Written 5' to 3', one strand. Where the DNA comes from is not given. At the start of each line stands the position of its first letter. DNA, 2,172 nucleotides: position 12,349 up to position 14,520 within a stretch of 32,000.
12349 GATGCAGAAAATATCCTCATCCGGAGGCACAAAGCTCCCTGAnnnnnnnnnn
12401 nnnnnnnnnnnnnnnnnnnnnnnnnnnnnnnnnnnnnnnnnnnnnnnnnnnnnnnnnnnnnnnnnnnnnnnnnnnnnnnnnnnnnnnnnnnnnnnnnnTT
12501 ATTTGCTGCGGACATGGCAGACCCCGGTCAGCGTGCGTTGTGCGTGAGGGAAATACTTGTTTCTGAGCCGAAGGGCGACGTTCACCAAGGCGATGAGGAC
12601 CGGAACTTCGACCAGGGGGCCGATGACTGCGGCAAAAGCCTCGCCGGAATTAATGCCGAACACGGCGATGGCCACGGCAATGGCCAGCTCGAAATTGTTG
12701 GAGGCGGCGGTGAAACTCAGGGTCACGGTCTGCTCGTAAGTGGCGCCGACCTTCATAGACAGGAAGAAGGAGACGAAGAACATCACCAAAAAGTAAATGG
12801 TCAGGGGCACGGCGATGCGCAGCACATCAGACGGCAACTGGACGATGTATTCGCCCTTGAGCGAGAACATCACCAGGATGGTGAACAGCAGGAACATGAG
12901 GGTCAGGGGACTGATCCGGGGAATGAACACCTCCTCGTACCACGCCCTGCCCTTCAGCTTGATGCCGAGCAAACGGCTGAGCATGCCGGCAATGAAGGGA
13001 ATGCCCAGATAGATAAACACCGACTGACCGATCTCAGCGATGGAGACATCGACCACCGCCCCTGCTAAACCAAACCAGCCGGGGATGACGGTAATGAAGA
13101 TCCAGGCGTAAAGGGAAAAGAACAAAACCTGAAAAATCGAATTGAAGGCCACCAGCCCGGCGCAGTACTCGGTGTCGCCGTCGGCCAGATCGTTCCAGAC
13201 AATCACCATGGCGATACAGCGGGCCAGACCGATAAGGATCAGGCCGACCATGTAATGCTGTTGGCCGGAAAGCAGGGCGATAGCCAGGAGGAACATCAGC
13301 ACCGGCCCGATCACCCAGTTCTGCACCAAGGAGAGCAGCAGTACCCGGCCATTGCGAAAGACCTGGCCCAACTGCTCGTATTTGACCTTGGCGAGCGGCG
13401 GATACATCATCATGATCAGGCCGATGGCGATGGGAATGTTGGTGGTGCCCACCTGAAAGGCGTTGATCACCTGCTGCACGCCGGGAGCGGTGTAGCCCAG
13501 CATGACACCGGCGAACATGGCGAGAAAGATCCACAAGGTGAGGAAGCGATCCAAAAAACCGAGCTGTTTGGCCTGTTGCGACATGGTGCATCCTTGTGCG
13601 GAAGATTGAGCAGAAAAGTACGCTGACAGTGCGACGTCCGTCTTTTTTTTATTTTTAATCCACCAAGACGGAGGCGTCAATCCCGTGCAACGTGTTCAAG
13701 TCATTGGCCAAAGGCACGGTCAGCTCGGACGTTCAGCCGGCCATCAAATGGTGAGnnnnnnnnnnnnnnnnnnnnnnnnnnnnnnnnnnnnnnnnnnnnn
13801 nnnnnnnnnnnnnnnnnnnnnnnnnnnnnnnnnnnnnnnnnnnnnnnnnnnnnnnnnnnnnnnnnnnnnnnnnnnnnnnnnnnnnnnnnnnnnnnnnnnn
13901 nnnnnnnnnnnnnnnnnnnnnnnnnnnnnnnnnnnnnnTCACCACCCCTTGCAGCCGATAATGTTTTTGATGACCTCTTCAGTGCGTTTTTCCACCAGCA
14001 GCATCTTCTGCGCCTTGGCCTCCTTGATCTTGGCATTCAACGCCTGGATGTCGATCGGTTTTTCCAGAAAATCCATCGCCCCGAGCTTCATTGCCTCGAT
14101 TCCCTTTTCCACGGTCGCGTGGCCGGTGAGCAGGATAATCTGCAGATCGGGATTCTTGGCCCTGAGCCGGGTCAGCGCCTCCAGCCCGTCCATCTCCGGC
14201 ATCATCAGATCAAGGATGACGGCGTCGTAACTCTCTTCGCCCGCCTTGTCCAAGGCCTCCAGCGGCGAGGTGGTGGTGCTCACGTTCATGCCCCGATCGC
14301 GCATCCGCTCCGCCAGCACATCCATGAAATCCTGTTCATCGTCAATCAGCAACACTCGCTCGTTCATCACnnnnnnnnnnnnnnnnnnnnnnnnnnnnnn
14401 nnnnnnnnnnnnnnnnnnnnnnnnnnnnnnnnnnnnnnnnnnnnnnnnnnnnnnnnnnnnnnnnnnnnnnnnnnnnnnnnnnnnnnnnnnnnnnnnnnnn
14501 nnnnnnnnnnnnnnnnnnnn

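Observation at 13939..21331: Two-tier signalling cascade: PAS-HK/NtrC pair, then a sigma-54 promoter, then an operon whose gene order spells a His-Asp-His-Asp phosphorelay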

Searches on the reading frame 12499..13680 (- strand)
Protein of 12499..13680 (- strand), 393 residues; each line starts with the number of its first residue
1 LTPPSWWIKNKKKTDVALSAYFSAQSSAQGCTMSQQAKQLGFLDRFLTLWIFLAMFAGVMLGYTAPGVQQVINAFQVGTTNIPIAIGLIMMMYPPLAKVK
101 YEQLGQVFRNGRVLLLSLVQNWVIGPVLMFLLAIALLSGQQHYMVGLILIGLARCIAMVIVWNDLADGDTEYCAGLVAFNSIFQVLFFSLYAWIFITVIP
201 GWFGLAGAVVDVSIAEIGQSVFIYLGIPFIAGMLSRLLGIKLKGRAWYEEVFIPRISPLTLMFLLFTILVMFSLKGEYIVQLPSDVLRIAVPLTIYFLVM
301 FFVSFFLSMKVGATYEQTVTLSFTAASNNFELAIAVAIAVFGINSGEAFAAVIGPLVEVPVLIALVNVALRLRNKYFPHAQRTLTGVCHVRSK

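Call 3: search_protein_families(library=pfam, proteins=[window:12499-13680:-], max_evalue=0.01)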
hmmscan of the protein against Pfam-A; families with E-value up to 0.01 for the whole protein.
window:12499-13680:- (393 aa): 1 family
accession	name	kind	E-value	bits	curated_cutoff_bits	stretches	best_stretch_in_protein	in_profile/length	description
PF01758.21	SBF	-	1e-60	205.1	24.3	1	85-281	1-190/191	Sodium Bile acid symporter family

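Call 68: search_protein_families(library=pfam, proteins=[window:12499-13584:-], max_evalue=10)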
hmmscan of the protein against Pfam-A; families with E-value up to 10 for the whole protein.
window:12499-13584:- (361 aa): 2 families
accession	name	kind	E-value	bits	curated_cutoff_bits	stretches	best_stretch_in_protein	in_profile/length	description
PF01758.21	SBF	-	8.3e-61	205.4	24.3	1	53-249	1-190/191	Sodium Bile acid symporter family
PF10541.14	KASH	-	0.21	12.3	23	1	253-278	4-29/58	Nuclear envelope localisation domain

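Call 69: search_protein_families(library=ncbifam, proteins=[window:12499-13584:-], max_evalue=1e-10)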
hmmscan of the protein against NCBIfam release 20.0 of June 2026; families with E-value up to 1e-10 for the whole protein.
window:12499-13584:- (361 aa): 1 family
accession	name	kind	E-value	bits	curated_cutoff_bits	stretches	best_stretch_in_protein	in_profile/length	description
TIGR00832.1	acr3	equivalog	7.5e-137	456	282.8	1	8-337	1-327/327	ACR3 family arsenite efflux transporter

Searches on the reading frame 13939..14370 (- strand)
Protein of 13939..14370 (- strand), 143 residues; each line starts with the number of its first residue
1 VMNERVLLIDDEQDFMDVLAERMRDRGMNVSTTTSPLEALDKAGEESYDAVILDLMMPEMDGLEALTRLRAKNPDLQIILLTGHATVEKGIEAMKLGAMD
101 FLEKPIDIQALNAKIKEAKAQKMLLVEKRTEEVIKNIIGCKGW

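Call 3: search_protein_families(library=pfam, proteins=[window:13939-14370:-], max_evalue=0.01)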
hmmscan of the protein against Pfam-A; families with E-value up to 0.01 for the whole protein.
window:13939-14370:- (143 aa): 2 families
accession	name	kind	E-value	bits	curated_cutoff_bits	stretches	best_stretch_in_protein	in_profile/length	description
PF00072.30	Response_reg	-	8.1e-32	110.1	30.2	1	6-115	1-110/111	Response regulator receiver domain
PF02254.24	TrkA_N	-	0.0094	16.7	23.8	0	4-82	22-96/116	TrkA-N domain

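Call 8: search_protein_families(library=ncbifam, proteins=[window:13939-14370:-], max_evalue=0.1)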
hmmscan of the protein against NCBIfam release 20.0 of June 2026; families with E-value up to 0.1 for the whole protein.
window:13939-14370:- (143 aa): 106 families (the best 25 are shown)
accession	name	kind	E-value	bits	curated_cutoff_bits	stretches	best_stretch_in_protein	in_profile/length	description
NF047793.1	ResRegPgtA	equivalog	4.4e-27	95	650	1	4-143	6-148/414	two-component system response regulator PgtA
NF006900.1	PRK09390.1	equivalog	6.2e-25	87.9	255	1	4-124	5-125/203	response regulator FixJ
NF008469.0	PRK11361.1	equivalog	5.4e-23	81.4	714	1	4-122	5-123/461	acetoacetate metabolism transcriptional regulator AtoC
NF007689.0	PRK10365.1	equivalog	2.7e-22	79.2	760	1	5-122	7-124/441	sigma-54-dependent response regulator transcription factor ZraR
NF051870.1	NAssimRespRegNtrX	equivalog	7.9e-22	77.8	600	1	5-128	3-128/452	nitrogen assimilation response regulator NtrX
TIGR01818.1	ntrC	equivalog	1.1e-21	77.2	558.6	1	6-132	1-127/463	nitrogen regulation protein NR(I)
NF011695.0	PRK15115.1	equivalog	1.1e-21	77.2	763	1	5-129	8-132/445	two-component system response regulator GlrR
NF053512.1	nitric_RR_NosR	exception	1.6e-21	76.9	400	1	6-129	1-125/422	response regulator c-di-GMP phosphodiesterase, NosR family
NF040749.1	tetrathio_RR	equivalog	8.9e-21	74.5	290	1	7-129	3-125/191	tetrathionate respiration response regulator TtrR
NF033791.1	ActR_PrrA_rreg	equivalog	1.2e-20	74.2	250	1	5-123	3-121/173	ActR/PrrA/RegA family redox response regulator transcription factor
NF012023.0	PRK15479.1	equivalog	1.7e-20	73.5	337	1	5-117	2-114/224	transcriptional regulator TctD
NF045944.1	ResRegRpaBCyano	equivalog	3e-20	72.6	330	1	7-118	1-111/229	response regulator transcription factor RpaB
NF053854.1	RespRegPhoBBctds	equivalog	3.6e-20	72.3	270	1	6-119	1-115/225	two-component system response regulator PhoB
NF045991.1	RespRegCtrARhodob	equivalog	7.5e-20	71.6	350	1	5-116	2-113/224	response regulator transcription factor CtrA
NF045505.1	RR_RssB_Pseudo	equivalog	9.7e-20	71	700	1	5-129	7-132/394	two-component system response regulator RssB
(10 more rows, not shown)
